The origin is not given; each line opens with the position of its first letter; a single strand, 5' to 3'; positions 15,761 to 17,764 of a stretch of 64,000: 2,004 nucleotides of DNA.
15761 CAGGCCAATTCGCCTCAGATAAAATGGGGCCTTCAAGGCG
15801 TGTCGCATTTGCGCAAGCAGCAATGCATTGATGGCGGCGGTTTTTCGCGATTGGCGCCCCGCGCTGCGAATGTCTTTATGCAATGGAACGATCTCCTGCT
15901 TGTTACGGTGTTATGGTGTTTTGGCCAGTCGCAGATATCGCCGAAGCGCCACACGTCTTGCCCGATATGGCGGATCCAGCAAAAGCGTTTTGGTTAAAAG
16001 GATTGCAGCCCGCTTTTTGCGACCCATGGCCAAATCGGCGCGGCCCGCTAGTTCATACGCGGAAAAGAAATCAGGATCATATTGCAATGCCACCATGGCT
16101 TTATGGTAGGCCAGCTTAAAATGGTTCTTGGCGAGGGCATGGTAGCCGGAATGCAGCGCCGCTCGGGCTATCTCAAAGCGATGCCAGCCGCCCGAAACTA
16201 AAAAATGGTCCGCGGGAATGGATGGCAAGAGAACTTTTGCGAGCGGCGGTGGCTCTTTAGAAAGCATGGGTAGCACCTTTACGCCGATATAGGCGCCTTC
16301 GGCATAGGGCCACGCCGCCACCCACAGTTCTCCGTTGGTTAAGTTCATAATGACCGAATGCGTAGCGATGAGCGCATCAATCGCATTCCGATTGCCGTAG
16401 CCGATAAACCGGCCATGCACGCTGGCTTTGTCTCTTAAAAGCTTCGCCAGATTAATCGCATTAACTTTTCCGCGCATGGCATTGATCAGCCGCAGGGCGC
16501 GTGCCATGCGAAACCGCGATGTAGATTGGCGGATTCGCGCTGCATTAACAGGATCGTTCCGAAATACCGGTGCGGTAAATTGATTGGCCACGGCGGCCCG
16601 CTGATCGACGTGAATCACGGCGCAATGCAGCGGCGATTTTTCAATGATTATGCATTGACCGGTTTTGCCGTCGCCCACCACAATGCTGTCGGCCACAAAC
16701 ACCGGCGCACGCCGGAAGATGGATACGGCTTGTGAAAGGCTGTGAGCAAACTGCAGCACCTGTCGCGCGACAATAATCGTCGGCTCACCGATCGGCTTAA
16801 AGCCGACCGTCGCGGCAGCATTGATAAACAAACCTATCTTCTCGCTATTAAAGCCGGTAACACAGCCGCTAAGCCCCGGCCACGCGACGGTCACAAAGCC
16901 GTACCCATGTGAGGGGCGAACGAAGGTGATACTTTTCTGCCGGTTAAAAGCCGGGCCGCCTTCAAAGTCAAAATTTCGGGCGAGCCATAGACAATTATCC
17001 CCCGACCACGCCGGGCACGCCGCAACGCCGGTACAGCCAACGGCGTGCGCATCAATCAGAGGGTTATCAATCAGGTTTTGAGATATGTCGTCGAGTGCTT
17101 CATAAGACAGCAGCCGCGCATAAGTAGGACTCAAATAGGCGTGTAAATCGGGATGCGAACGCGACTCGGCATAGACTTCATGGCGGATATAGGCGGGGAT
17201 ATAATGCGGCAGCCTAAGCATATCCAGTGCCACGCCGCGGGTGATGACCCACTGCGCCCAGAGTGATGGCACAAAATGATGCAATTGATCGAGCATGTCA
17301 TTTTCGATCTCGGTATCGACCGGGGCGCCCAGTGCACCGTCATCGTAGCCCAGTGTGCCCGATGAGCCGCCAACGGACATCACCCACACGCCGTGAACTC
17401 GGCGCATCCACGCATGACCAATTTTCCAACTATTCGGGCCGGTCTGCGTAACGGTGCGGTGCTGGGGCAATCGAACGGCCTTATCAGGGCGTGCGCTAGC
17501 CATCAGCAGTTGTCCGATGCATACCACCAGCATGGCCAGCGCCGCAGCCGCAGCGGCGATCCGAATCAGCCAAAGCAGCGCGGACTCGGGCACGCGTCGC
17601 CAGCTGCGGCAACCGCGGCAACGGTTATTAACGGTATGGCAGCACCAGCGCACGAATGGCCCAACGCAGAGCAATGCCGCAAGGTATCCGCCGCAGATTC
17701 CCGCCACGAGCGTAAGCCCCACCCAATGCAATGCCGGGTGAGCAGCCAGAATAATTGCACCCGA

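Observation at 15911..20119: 1402-aa fusion of an MMPL/RND exporter to a periplasm-facing Ntn (C45 acyltransferase-like) domain and a TPR tail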

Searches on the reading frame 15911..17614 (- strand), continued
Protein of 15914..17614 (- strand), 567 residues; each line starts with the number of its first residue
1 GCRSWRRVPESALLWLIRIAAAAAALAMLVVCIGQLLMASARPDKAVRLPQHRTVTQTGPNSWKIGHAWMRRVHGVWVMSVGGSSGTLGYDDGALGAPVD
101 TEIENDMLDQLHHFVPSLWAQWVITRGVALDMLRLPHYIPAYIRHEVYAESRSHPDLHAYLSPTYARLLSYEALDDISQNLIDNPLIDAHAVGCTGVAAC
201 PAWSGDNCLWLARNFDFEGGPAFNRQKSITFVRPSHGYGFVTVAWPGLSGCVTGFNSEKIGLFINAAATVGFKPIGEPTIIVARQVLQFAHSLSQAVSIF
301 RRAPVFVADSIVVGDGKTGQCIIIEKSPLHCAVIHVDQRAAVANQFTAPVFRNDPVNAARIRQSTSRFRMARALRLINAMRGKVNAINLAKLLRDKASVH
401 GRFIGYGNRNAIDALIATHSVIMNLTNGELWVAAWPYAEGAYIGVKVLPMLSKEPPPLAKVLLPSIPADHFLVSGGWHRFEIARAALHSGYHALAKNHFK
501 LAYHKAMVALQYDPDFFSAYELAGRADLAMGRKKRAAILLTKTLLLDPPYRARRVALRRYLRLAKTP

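Call 69: search_protein_families(library=pfam, proteins=[P0182, P0197, P0202, P0210, P0228, P0253, P0189, P0173], max_evalue=0.001)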
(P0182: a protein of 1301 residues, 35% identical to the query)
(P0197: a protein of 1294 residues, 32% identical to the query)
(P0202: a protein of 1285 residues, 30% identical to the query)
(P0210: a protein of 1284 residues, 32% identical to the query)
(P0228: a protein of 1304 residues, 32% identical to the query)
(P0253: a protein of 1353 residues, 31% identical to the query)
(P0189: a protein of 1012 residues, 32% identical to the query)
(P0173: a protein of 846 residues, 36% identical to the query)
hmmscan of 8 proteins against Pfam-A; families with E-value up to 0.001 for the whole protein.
P0182 (1301 aa): 5 families
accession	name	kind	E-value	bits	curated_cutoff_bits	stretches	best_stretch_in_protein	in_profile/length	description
PF03417.21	AAT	-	1.9e-23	83.8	23.2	1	955-1182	5-219/225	Acyl-coenzyme A:6-aminopenicillanic acid acyl-transferase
PF03176.21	MMPL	-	1.7e-13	50.7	20.5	2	216-400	112-308/333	MMPL family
PF14559.12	TPR_19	-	7.9e-06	26.6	25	1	1236-1297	7-67/68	Tetratricopeptide repeat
PF07719.23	TPR_2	-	0.00046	20.6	27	0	1257-1280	4-27/34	Tetratricopeptide repeat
PF13424.12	TPR_12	-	0.00092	19.8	30.1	0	1237-1282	20-73/77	Tetratricopeptide repeat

P0197 (1294 aa): 5 families
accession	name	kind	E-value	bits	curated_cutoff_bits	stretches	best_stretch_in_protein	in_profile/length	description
PF03417.21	AAT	-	1e-22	81.4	23.2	1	947-1140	4-186/225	Acyl-coenzyme A:6-aminopenicillanic acid acyl-transferase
PF03176.21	MMPL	-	5.2e-07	29.4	20.5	1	204-398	114-308/333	MMPL family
PF14559.12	TPR_19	-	2.1e-05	25.2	25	1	1228-1282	4-58/68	Tetratricopeptide repeat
PF13424.12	TPR_12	-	0.00024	21.7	30.1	1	1230-1277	18-73/77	Tetratricopeptide repeat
PF13371.12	TPR_9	-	0.00041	20.8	35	1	1225-1293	5-72/73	Tetratricopeptide repeat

P0202 (1285 aa): 3 families
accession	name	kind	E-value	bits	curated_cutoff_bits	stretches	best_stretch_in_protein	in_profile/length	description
PF03417.21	AAT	-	4e-18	66.4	23.2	1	938-1122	4-177/225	Acyl-coenzyme A:6-aminopenicillanic acid acyl-transferase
PF14559.12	TPR_19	-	2.6e-05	24.9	25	1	1223-1273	8-58/68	Tetratricopeptide repeat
PF07719.23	TPR_2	-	0.00051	20.4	27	0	1240-1268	1-29/34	Tetratricopeptide repeat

P0210 (1284 aa): 9 families
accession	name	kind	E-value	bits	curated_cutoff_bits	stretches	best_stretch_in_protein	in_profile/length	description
PF03417.21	AAT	-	1.3e-21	77.8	23.2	1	937-1130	5-187/225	Acyl-coenzyme A:6-aminopenicillanic acid acyl-transferase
PF13432.12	TPR_16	-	7e-09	36.4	32.7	1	1212-1268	6-62/65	Tetratricopeptide repeat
PF14559.12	TPR_19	-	1.3e-07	32.2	25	1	1216-1271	4-60/68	Tetratricopeptide repeat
PF07719.23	TPR_2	-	2.4e-07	30.8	27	1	1237-1265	1-29/34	Tetratricopeptide repeat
PF13424.12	TPR_12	-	8.8e-06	26.3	30.1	1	1215-1265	15-73/77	Tetratricopeptide repeat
PF00515.34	TPR_1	-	9.3e-05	22.5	27.8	1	1237-1265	1-29/34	Tetratricopeptide repeat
PF13428.12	TPR_14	-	0.00012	22.9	23.5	1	1237-1270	1-34/44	Tetratricopeptide repeat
PF13431.12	TPR_17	-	0.00034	21.1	24.4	0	1227-1257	3-33/34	Tetratricopeptide repeat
PF13176.12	TPR_7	-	0.00035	20.9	27.9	0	1239-1267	1-29/36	Tetratricopeptide repeat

P0228 (1304 aa): 6 families
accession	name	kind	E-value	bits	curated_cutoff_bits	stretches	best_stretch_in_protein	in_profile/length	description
PF03417.21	AAT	-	2.4e-19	70.4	23.2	1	957-1132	5-172/225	Acyl-coenzyme A:6-aminopenicillanic acid acyl-transferase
PF14559.12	TPR_19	-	1.4e-08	35.4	25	1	1239-1300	7-68/68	Tetratricopeptide repeat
PF03176.21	MMPL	-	3.3e-08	33.3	20.5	1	178-414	79-325/333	MMPL family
PF13432.12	TPR_16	-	0.0001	23.1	32.7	1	1235-1289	9-63/65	Tetratricopeptide repeat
PF07719.23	TPR_2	-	0.00027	21.3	27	0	1258-1285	2-29/34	Tetratricopeptide repeat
PF13424.12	TPR_12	-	0.00041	20.9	30.1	0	1240-1285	20-73/77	Tetratricopeptide repeat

P0253 (1353 aa): 1 family
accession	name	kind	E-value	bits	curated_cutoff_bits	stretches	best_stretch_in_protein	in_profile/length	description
PF03417.21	AAT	-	3.5e-19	69.8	23.2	1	993-1187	5-186/225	Acyl-coenzyme A:6-aminopenicillanic acid acyl-transferase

P0189 (1012 aa): 2 families
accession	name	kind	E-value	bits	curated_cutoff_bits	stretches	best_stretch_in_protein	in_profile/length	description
PF01522.26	Polysacc_deac_1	-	1e-28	100.2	23.1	1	62-185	3-124/124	Polysaccharide deacetylase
PF03417.21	AAT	-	3.3e-17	63.4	23.2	1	643-817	4-170/225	Acyl-coenzyme A:6-aminopenicillanic acid acyl-transferase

P0173 (846 aa): 4 families
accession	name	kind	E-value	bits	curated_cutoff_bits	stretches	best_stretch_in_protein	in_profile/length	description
PF01553.26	Acyltransferase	-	2.2e-22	79.7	23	1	89-208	8-131/132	Acyltransferase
PF03417.21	AAT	-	1.5e-20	74.3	23.2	1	479-676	5-187/225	Acyl-coenzyme A:6-aminopenicillanic acid acyl-transferase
PF07719.23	TPR_2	-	9.5e-05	22.7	27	1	798-828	4-34/34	Tetratricopeptide repeat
PF13432.12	TPR_16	-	0.00045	21.1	32.7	0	766-827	2-63/65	Tetratricopeptide repeat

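Call 75: find_encoding_contigs(protein=P0197, flank=10000, max_places=1)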
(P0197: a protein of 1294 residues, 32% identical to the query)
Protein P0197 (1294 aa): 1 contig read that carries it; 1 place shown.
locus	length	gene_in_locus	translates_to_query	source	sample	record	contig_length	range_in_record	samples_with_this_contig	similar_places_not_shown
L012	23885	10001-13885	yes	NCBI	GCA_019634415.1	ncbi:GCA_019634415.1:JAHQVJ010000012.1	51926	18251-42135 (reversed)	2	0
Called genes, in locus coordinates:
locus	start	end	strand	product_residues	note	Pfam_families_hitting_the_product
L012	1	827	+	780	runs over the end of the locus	PF00082:Peptidase_S8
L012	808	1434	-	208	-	-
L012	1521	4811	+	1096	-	PF00069:Pkinase, PF07714:PK_Tyr_Ser-Thr, PF07719:TPR_2 (faint), PF13424:TPR_12 (weak)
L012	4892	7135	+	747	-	PF00069:Pkinase, PF07714:PK_Tyr_Ser-Thr, PF03109:ABC1 (weak), PF28492:Beta_helix_4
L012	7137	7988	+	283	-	-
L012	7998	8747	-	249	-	PF01553:Acyltransferase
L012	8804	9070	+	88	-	PF00550:PP-binding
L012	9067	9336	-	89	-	PF00550:PP-binding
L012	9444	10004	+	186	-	PF03548:LolA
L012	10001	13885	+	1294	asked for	PF03176:MMPL (faint), PF03417:AAT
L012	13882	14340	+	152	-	-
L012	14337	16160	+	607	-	PF00535:Glycos_transf_2, PF03279:Lip_A_acyltrans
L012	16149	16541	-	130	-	-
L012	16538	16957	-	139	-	-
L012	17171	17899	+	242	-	PF14240:YHYH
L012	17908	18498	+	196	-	-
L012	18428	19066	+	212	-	PF02630:SCO1-SenC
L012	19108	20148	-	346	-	PF00069:Pkinase, PF07714:PK_Tyr_Ser-Thr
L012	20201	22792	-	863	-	PF00486:Trans_reg_C, PF13191:AAA_16 (weak), PF13401:AAA_22 (faint), PF14559:TPR_19 (faint), PF25872:HTH_77, PF13424:TPR_12 (weak), PF17874:TPR_MalT (weak), PF13424:TPR_12, +5 more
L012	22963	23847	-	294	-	PF02958:EcKL (weak)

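Call 81: search_protein_families(library=ncbifam, proteins=[P0082, L006:2268-3545:+, L006:13352-14116:+, L006:4782-8771:+, L006:14113-14778:+], max_evalue=0.001)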
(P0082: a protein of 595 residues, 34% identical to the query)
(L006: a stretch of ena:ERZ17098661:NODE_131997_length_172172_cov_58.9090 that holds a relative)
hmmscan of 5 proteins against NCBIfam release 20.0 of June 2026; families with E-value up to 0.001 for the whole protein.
P0082 (595 aa): 4 families
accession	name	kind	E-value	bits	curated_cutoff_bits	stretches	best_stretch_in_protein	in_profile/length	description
NF040521.1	C45_proenzyme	subfamily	1.8e-51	175.4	85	1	104-458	2-312/313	C45 family autoproteolytic acyltransferase/hydrolase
TIGR02917.1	PEP_TPR_lipo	equivalog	1.4e-05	23.2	312.2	1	511-570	471-530/899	XrtA/PEP-CTERM system TPR-repeat protein PrsT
NF033758.1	gliding_GltE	equivalog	0.00015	20.8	225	1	511-585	92-166/411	adventurous gliding motility TPR repeat lipoprotein GltE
NF008757.0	PRK11788.1-5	equivalog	0.0009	18.5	363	0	513-584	188-257/388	lipopolysaccharide assembly protein LapB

L006:2268-3545:+ (425 aa): 20 families
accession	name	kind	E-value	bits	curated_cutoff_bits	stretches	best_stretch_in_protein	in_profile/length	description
NF053551.1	FlxY_rubin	equivalog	1.8e-119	399.3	520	1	15-423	15-424/424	flexirubin biosynthesis putative acyl-CoA ligase FlxY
NF041878.1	paak_haloarch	equivalog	4.7e-51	173.7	700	1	17-394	21-396/427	phenylacetate--CoA ligase PaaK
NF045666.1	DVU1553_fam_AMP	equivalog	3.2e-43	148.1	300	1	16-323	30-331/331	DVU_1553 family AMP-dependent CoA ligase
TIGR02155.1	PA_CoA_ligase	equivalog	2.4e-34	118.6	646.3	1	17-423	16-422/422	phenylacetate--CoA ligase PaaK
TIGR03335.1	F390_ftsA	equivalog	7.2e-23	81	458.7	1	7-339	8-345/445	coenzyme F390 synthetase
NF041217.1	BagE_FevW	exception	4.2e-12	45.7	800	1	55-355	48-343/424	bagremycin/ferroverdin synthetase BagE/FevW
TIGR01733.1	AA-adenyl-dom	subfamily_domain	6.7e-12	44.9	317.4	1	67-287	112-330/409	amino acid adenylation domain-containing protein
NF004837.0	PRK06187.1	subfamily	4e-11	41.9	476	1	76-391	171-490/531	long-chain-fatty-acid--CoA ligase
NF009071.0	PRK12406.1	subfamily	4.6e-08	31.9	701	1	78-285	156-360/510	acyl-CoA synthetase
NF004511.1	PRK05852.1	equivalog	3.3e-07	29.3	650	1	80-388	160-469/505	FadD7 family fatty acid--CoA ligase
NF004808.0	PRK06155.1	equivalog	2.4e-06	26.1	722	1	64-281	169-374/542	ATP-dependent acyl-CoA ligase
NF004114.0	PRK05605.1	equivalog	5.5e-06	25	766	1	82-391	228-537/575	long-chain-fatty-acid--CoA ligase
NF005897.1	PRK07867.1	exception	6e-06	25.2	850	1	220-374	275-434/496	long-chain-fatty-acid--CoA ligase FadD17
NF009233.0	PRK12583.1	subfamily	3.2e-05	22.5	832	1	75-283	201-406/558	fatty acid CoA ligase family protein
NF005702.0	PRK07514.1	subfamily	9e-05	21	558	0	48-282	130-355/506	malonyl-CoA synthase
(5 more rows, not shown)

L006:13352-14116:+ (254 aa): 3 families
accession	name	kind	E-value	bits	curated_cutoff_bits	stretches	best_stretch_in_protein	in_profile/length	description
NF053544.1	LolA2_flexi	equivalog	7.3e-18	64.7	125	1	44-233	29-207/208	flexirubin biosynthesis/transport protein LolA2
TIGR00547.2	lolA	equivalog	1e-13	51.2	112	1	46-115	20-89/202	outer membrane lipoprotein periplasmic chaperone LolA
NF000661.0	PRK00031.1-3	equivalog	4e-05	23.1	255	0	47-115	39-112/225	outer membrane lipoprotein chaperone LolA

L006:4782-8771:+ (1329 aa): 22 families
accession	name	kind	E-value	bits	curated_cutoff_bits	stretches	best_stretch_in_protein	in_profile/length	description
TIGR03480.1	HpnN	hypoth_equivalog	7.5e-27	93.7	751.85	2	210-471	209-480/862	hopanoid biosynthesis associated RND transporter like protein HpnN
TIGR00921.1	2A067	subfamily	4.2e-24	84.6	351.9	2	658-809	179-338/733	hydrophobe/amphiphile efflux-3 (HAE3) family transporter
TIGR00530.1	AGP_acyltrn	subfamily_domain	1.5e-18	66.8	102.95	1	909-1020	13-129/130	1-acylglycerol-3-phosphate O-acyltransferase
TIGR00833.1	actII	subfamily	9e-16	57.3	874.7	2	662-807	164-322/910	MMPL family RND transporter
NF045600.2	BstA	equivalog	5.2e-15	54.4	1400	3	187-457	199-483/903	sterol transporter cytoplasmic membrane protein BstA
NF052374.1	HopndTporHpnN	equivalog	1.4e-13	49.8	1100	2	234-470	233-482/858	hopanoid transporter HpnN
NF006386.0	PRK08633.1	equivalog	6.9e-13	47.2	1221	1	897-1022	428-553/1147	acyl-[ACP]--phospholipid O-acyltransferase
NF052553.1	LyOrLpactfOlsABRUA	equivalog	1.7e-09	37.3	300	1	909-1008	64-164/263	lyso-ornithine lipid O-acyltransferase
NF011593.0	PRK15018.1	equivalog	5.7e-09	36.1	501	1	903-1054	59-211/245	1-acylglycerol-3-phosphate O-acyltransferase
NF045667.1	MTase_DVU1556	equivalog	1.4e-08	34.5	155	1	1125-1230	21-122/213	DVU_1556 family methyltransferase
NF043040.1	corrin_prot_MT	hypoth_equivalog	1.8e-07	30.8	180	1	1105-1235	19-155/216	corrinoid protein-associated methyltransferase CpaM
NF007610.0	PRK10258.1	equivalog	6.8e-06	25.6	342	1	1130-1228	46-139/251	malonyl-ACP O-methyltransferase BioC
TIGR02021.1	BchM-ChlM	equivalog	7.4e-06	25.5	158.9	1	1129-1213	57-141/218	magnesium protoporphyrin IX methyltransferase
NF002463.0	PRK01683.1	equivalog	1.3e-05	24.9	297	1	1129-1225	34-126/258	trans-aconitate 2-methyltransferase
TIGR02072.1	BioC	equivalog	2.4e-05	24.3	184.95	1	1130-1227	38-132/244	malonyl-ACP O-methyltransferase BioC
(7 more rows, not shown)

L006:14113-14778:+ (221 aa): 0 families

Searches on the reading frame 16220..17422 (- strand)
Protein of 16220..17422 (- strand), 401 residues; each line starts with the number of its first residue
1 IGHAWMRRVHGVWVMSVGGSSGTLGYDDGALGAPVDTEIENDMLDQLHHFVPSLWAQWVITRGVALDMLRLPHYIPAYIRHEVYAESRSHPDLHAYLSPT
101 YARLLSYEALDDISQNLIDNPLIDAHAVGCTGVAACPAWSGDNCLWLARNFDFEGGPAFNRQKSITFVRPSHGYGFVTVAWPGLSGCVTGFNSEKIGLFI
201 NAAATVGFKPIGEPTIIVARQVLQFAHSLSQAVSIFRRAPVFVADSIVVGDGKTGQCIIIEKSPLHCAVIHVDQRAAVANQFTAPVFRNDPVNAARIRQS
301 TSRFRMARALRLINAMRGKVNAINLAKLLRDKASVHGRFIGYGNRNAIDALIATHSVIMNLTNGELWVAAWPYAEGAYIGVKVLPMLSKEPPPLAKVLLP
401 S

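Call 37: search_solved_structures(query=window:16220-17422:-, max_evalue=1, show_alignments=2)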
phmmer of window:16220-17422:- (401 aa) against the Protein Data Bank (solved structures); distinct sequences matched with E-value up to 1: 5.
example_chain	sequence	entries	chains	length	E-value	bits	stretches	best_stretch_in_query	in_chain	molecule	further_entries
3kh7_A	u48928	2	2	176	0.1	14.6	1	4-40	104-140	Thiol:disulfide interchange protein dsbE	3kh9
2x1d_A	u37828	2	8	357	0.17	13.9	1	176-263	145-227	ACYL-COENZYME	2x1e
2x1c_A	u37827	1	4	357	0.22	13.5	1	176-263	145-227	ACYL-COENZYME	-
3q1o_A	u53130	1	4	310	0.92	11.5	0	86-129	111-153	Geranyltranstransferase (IspA)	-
3llw_A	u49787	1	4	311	0.93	11.5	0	86-129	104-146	Geranyltranstransferase (IspA)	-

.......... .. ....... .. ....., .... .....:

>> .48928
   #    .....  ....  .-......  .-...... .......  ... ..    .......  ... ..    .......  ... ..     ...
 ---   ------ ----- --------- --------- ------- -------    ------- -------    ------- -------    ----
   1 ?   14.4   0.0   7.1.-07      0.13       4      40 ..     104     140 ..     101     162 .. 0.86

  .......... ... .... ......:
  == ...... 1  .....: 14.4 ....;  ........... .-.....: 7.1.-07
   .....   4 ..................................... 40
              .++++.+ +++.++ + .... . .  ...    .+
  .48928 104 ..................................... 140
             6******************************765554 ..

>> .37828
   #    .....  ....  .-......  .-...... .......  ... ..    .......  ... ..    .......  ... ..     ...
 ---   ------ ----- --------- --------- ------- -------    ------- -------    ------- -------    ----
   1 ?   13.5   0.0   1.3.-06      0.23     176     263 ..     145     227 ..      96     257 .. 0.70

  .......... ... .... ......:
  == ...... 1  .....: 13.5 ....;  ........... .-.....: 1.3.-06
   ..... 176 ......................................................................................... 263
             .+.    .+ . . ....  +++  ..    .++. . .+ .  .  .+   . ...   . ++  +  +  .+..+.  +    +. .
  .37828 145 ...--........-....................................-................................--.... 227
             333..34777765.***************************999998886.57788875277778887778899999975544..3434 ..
